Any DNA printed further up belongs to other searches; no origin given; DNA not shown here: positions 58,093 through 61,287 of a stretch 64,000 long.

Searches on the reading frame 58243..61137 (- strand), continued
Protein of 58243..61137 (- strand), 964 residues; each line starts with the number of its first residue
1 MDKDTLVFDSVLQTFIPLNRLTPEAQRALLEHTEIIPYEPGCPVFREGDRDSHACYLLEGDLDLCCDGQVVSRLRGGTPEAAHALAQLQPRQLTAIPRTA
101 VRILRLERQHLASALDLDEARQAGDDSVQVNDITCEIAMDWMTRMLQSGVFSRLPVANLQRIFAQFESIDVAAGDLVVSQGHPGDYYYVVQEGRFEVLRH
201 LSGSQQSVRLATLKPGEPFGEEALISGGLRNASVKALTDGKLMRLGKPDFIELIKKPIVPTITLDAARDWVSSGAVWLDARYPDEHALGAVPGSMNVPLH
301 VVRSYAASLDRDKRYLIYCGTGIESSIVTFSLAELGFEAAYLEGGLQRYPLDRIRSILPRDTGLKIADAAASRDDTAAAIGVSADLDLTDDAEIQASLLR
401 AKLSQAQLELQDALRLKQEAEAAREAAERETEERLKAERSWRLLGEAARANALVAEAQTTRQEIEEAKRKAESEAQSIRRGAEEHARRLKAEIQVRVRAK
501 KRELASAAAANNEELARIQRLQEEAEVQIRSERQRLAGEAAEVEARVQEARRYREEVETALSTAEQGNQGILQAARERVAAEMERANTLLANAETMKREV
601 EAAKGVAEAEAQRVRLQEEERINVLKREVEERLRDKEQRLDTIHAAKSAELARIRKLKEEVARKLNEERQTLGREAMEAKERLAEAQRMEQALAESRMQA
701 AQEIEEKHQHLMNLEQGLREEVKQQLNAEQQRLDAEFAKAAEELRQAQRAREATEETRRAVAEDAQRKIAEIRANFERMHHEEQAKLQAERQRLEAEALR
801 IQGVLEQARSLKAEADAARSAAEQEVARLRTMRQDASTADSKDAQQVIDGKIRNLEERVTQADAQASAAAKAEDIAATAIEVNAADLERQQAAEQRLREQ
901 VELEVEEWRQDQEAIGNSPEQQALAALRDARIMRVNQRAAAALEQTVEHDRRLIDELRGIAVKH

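Call 22: find_encoding_contigs(protein=P0071, flank=10000, max_places=2)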
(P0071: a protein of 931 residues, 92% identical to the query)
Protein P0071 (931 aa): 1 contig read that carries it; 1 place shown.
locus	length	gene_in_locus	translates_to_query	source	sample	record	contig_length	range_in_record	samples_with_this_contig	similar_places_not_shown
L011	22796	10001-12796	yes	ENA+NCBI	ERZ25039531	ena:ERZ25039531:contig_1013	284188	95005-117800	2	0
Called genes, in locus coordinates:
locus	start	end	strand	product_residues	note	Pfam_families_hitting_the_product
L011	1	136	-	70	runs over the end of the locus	-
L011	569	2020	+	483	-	-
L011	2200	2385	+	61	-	-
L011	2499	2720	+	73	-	-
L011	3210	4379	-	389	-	PF00004:AAA, PF17862:AAA_lid_3, PF01434:Peptidase_M41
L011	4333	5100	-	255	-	PF06480:FtsH_ext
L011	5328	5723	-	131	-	PF03928:HbpS-like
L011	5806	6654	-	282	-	PF12710:HAD (weak)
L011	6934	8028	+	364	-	PF10816:DUF2760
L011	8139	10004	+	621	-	PF06723:MreB_Mbl (faint), PF00012:HSP70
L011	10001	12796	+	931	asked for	PF00012:HSP70, PF12531:DUF3731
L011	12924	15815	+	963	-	PF00027:cNMP_binding, PF00581:Rhodanese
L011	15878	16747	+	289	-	-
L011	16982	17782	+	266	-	-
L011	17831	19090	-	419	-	PF01804:Penicil_amidase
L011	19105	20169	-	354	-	PF01804:Penicil_amidase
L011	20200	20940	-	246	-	PF09335:VTT_dom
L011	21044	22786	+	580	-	PF00501:AMP-binding, PF13193:AMP-binding_C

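Call 23: find_encoding_contigs(protein=P0076, flank=10000, max_places=2)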
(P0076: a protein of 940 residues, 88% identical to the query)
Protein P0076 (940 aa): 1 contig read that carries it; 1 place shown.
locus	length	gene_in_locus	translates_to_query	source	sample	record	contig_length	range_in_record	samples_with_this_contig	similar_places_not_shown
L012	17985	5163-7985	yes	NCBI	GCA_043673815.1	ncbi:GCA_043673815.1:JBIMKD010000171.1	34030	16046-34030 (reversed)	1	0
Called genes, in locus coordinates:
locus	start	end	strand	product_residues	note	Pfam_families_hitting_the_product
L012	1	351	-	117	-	PF06480:FtsH_ext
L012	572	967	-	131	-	PF03928:HbpS-like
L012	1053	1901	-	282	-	PF12710:HAD (weak)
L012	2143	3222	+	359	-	PF10816:DUF2760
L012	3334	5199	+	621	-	PF06723:MreB_Mbl (faint), PF00012:HSP70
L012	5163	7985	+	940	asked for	PF00012:HSP70, PF12531:DUF3731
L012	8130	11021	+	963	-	PF00027:cNMP_binding, PF00581:Rhodanese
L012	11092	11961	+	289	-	-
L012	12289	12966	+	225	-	-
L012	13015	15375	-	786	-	PF01804:Penicil_amidase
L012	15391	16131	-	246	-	PF09335:VTT_dom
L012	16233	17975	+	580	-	PF00501:AMP-binding, PF13193:AMP-binding_C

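Call 24: find_encoding_contigs(protein=P0086, flank=10000, max_places=2)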
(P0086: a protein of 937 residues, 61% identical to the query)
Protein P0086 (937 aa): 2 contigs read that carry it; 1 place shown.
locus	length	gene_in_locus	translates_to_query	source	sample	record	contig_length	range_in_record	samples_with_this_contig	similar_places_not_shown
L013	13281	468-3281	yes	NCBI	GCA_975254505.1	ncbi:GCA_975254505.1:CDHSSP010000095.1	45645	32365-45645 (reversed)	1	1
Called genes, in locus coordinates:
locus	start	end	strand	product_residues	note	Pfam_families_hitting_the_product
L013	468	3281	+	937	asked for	PF00012:HSP70, PF12531:DUF3731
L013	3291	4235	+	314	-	PF01545:Cation_efflux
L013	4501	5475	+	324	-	-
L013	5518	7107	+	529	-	PF00069:Pkinase, PF01636:APH (faint), PF07714:PK_Tyr_Ser-Thr, PF08238:Sel1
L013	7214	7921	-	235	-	PF13489:Methyltransf_23 (weak), PF13847:Methyltransf_31 (weak), PF08241:Methyltransf_11, PF08242:Methyltransf_12 (weak), PF13649:Methyltransf_25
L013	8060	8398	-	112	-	-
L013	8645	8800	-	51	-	-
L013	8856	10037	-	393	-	PF13175:AAA_15 (weak), PF13304:AAA_21, PF13175:AAA_15 (weak)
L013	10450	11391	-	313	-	PF13489:Methyltransf_23 (weak), PF05175:MTS, PF06325:PrmA, PF09445:Methyltransf_15 (weak), PF12847:Methyltransf_18 (weak), PF13847:Methyltransf_31, PF08242:Methyltransf_12, PF13649:Methyltransf_25, +2 more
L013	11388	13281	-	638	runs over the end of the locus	PF02518:HATPase_c, PF13589:HATPase_c_3, PF00183:HSP90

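Call 26: find_related_loci(query=A1, collection=genome_contigs, flank=10000)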
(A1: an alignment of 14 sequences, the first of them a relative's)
Query A1 (915 aa) in genome_contigs; peptide patterns used: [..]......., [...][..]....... (x = any residue, [..] = any of these).
600 stretches matched a pattern (row limit reached: there are more); 597 encode a relative of the query (tblastn E <= 1e-3); the best 80 are kept; 80 distinct loci.
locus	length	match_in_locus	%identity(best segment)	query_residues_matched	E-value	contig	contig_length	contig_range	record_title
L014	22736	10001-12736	91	1-915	0e+0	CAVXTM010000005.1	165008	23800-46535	MAG: uncultured Gammaproteobacteria bacterium isolate MFD06229.bin.1.238 genome assembly, contig: contig_13998, whole ge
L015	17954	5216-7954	92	1-915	0e+0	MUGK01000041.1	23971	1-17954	MAG: Chromatiales bacterium USCg_Taylor scaffold_40, whole genome shotgun sequence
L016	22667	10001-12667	56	33-910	0e+0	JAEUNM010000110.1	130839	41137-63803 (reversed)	MAG: Rhodocyclaceae bacterium isolate new MAG-173 k141_253433, whole genome shotgun sequence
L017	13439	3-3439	41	1-912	0e+0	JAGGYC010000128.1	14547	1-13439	MAG: Desulfuromonas sp. isolate AUK168 PB_MBMC_122_c_000000000020, whole genome shotgun sequence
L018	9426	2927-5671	42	1-912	0e+0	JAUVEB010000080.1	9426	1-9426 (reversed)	MAG: Desulfuromonadaceae bacterium isolate CSMAG_312 CSMAG_312_k141_178496_length_9426_cov_12.1496, whole genome shotgun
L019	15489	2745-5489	42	1-910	0e+0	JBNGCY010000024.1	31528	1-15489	MAG: Desulfuromonadaceae bacterium isolate E05-012 bin85.fa-24, whole genome shotgun sequence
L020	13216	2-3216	41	5-914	0e+0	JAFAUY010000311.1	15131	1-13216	MAG: Verrucomicrobiota bacterium isolate CP_BM_RX_22 BM_RX_k147_214152, whole genome shotgun sequence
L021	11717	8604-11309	39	8-908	0e+0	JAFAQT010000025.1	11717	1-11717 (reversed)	MAG: Verrucomicrobiota bacterium isolate CP_BM_ER_71 BM_ER_k147_1160287, whole genome shotgun sequence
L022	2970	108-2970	45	1-735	0e+0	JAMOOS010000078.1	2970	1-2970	MAG: Desulfuromonadaceae bacterium isolate 4559-240_maxbin2_scaf2bin.118 4559-240_scaffold_20300_c1, whole genome shotgu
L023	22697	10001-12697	40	2-910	1e-177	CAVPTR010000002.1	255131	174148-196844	MAG: uncultured Verrucomicrobiae bacterium isolate MFD06742.bin.3.549 genome assembly, contig: contig_12136, whole genom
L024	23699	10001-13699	41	62-913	7e-172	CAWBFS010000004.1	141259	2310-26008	MAG: uncultured Alphaproteobacteria bacterium isolate MFD02579.bin.2.4 genome assembly, contig: contig_13272, whole geno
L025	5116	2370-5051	41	16-913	1e-174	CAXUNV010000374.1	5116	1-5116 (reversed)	MAG TPA_asm: uncultured Chthoniobacterales bacterium isolate public_SRR14722278_metawrap_bin.2 genome assembly, contig:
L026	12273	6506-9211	39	2-912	4e-170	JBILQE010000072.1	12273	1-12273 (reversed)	MAG: Akkermansiaceae bacterium isolate ME2018-05-29_3300042473_group8_bin89 Rohwer_bin2752_scaffold_1926_c1, whole genom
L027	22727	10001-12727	40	2-910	4e-165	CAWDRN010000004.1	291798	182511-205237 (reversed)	MAG: uncultured Alphaproteobacteria bacterium isolate MFD04463.bin.2.82 genome assembly, contig: contig_29525, whole gen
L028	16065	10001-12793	37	1-911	5e-160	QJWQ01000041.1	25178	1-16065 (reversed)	MAG: Gammaproteobacteria bacterium isolate SZUA-272 scaffold_2657, whole genome shotgun sequence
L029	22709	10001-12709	36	8-910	1e-156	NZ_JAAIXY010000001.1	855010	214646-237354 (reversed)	Myxococcus eversor strain AB053B NODE_1_length_855010_cov_14.8016, whole genome shotgun sequence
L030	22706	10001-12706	37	8-910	1e-156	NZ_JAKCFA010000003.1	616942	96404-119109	Myxococcus qinghaiensis strain QH3KD-4-1 gnl_ICJDIIDJ_3, whole genome shotgun sequence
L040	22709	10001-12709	37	8-910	3e-152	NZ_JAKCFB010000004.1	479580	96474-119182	Myxococcus dinghuensis strain K15C18031901 gnl_BDEABKDG_4, whole genome shotgun sequence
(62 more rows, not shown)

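Call 53: search_protein_families(library=pfam, alignment_id=A4, max_evalue=0.001)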
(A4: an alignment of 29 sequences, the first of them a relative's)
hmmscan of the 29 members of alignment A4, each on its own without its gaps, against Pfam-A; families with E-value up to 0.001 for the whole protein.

A. member 1, L013:3291-4232:+ (314 aa): 1 family
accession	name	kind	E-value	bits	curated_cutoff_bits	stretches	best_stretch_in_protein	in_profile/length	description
PF01545.26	Cation_efflux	-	3.9e-34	118.6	26.6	1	35-229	3-198/198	Cation efflux family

B. families by the number of members that match (of 29 scanned): 36 families (the first 25 are shown)
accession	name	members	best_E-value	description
PF02518.31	HATPase_c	2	3.6e-27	Histidine kinase-, DNA gyrase B-, and HSP90-like ATPase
PF00512.31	HisKA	2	3.7e-24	His Kinase A (phospho-acceptor) domain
PF13421.11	Band_7_1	1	6.1e-99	SPFH domain-Band 7 family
PF18135.7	Type_ISP_C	1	2.6e-88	Type ISP C-terminal specificity domain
PF04337.18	DUF480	1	5.4e-59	Protein of unknown function, DUF480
PF00072.30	Response_reg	1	5.9e-46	Response regulator receiver domain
PF00501.34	AMP-binding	1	3.2e-43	AMP-binding enzyme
PF00106.31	adh_short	1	6.9e-37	short chain dehydrogenase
PF13561.12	adh_short_C2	1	8.7e-36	Enoyl-(Acyl carrier protein) reductase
PF01545.26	Cation_efflux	1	3.9e-34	Cation efflux family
PF03062.24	MBOAT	1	1.3e-33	MBOAT, membrane-bound O-acyltransferase family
PF14237.11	GYF_2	1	6.7e-18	GYF domain 2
PF01145.31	Band_7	1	1.1e-17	SPFH domain / Band 7 family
PF00672.30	HAMP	1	7.6e-17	HAMP domain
PF13557.12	Phenol_MetA_deg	1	6.7e-16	Putative MetA-pathway of phenol degradation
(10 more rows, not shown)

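Call 64: search_protein_families(library=pfam, proteins=[L001:2163-3254:+, L001:3368-5230:+, L001:5197-8025:+, L001:12581-13378:+, L001:1050-1895:-, L001:578-970:-], max_evalue=0.01)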
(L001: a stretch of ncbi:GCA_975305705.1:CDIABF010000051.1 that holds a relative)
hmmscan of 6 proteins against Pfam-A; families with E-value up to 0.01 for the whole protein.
L001:2163-3254:+ (364 aa): 1 family
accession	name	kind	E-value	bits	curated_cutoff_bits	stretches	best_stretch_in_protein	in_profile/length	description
PF10816.13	DUF2760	-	4.5e-41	140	25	1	240-362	5-124/124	Domain of unknown function (DUF2760)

L001:3368-5230:+ (621 aa): 2 families
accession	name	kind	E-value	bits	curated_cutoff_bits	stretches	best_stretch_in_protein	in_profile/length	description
PF00012.26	HSP70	-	2.3e-16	59.6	20.6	1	115-343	90-303/599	Hsp70 protein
PF06723.19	MreB_Mbl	-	8.4e-06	25.3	27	1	136-238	76-165/327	MreB/Mbl protein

L001:5197-8025:+ (943 aa): 2 families
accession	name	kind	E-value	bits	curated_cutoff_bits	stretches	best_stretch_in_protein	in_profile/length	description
PF12531.13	DUF3731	-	9.7e-66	222.6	25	1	699-938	1-248/248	DNA-K related protein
PF00012.26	HSP70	-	1.2e-14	54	20.6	1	90-367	45-302/599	Hsp70 protein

L001:12581-13378:+ (266 aa): 3 families
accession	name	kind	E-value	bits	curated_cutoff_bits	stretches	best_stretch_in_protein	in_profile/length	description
PF00805.28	Pentapeptide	-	2.3e-40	136.2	20.2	5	177-213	3-39/40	Pentapeptide repeats (8 copies)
PF13599.13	Pentapeptide_4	-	1e-19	70.8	38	3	174-242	10-78/78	Pentapeptide repeat region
PF13576.12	Pentapeptide_3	-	1.5e-14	54.4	27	1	203-233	2-34/48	Pentapeptide repeats (9 copies)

L001:1050-1895:- (281 aa): 3 families
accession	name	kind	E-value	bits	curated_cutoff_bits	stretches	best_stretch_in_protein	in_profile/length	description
PF12710.13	HAD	-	4.3e-06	27.7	27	1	6-209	1-188/189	haloacid dehalogenase-like hydrolase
PF00702.32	Hydrolase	-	4.7e-05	24.3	26.4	1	5-207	3-185/191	haloacid dehalogenase-like hydrolase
PF06888.18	Put_Phosphatase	-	0.0094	15.8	27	0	5-217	2-193/234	Putative Phosphatase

L001:578-970:- (130 aa): 1 family
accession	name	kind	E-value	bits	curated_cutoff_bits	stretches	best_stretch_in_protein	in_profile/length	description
PF03928.20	HbpS-like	-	1e-32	113.3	25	1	6-127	1-127/128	Haem degrading protein HbpS-like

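Call 76: find_homologous_proteins(query=L001:2163-3254:+, max_evalue=0.00001)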
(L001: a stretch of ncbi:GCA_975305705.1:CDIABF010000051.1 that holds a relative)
Query L001:2163-3254:+ (364 aa): 153 proteins with E <= 0.00001 among 8000 candidates; the best 120 are listed.
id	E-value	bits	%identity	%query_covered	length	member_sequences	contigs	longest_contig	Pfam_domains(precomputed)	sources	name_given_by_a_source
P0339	1.1e-206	704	90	100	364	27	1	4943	PF10816.14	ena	-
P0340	7.7e-200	681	87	100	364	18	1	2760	PF10816.14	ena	-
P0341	1.2e-199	681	87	100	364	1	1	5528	PF10816.14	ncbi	ncbi:MAG: DUF2760 domain-containing protein [Gammaproteobacteria bacterium]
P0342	9.8e-198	675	88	99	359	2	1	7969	PF10816.14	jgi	-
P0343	1.1e-183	628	82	99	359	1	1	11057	PF10816.14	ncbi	ncbi:MAG: DUF2760 domain-containing protein [Gammaproteobacteria bacterium]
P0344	3.5e-151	521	72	100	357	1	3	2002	PF10816.14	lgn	-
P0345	2.9e-145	502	90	71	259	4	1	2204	PF10816.14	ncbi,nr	ncbi:MAG: DUF2760 domain-containing protein, partial [Gammaproteobacteria bacterium]|nr:DUF2760 doma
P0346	1.6e-134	467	87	73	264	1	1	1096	PF10816.14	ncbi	ncbi:MAG: DUF2760 domain-containing protein, partial [Gammaproteobacteria bacterium]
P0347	1.4e-124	434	86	64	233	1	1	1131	PF10816.14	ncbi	ncbi:MAG: DUF2760 domain-containing protein, partial [Gammaproteobacteria bacterium]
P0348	3.8e-111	390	85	63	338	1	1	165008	-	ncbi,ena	-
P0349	2.8e-94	334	58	76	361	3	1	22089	PF10816.14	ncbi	-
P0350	3.8e-92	327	51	100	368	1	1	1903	PF10816.14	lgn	-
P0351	3.1e-64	236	52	58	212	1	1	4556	PF10816.14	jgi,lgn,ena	-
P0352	2.6e-63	232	56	51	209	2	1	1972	PF10816.14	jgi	jgi:hypothetical protein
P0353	3.5e-63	232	54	58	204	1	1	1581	PF10816.14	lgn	-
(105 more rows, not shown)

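Call 83: predict_structure(alignment_id=A6)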
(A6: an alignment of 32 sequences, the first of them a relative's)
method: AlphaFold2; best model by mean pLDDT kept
length: 209 residues; sequences in the alignment: 32
mean_pLDDT: 57.5   pTM: 0.28
mean pLDDT of the five models: 57.5, 57.5, 52.5, 51.0, 49.7
residues with pLDDT >= 90: 0; 70-90: 29; 50-70: 136; < 50: 44
segments of 3 or more residues with pLDDT < 50: 57-60, 62-65, 67-69, 76-80, 82-84, 179-183, 185-202
pLDDT, mean of each block of 10 residues (from residue 1): 66 68 67 74 74 57 49 49 51 55 57 56 60 53 62 57 56 57 45 42 52
secondary structure, 60 per line:
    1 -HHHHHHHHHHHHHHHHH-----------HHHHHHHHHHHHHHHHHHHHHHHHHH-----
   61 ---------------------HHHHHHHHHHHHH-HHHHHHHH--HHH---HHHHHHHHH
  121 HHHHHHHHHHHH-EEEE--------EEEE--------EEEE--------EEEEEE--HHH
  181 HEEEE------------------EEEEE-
elements in order: H2-18 H30-55 H82-94 H96-103 H112-132 E134-137 E146-149 E158-161 E170-175 H178-181 E182-185 E204-208
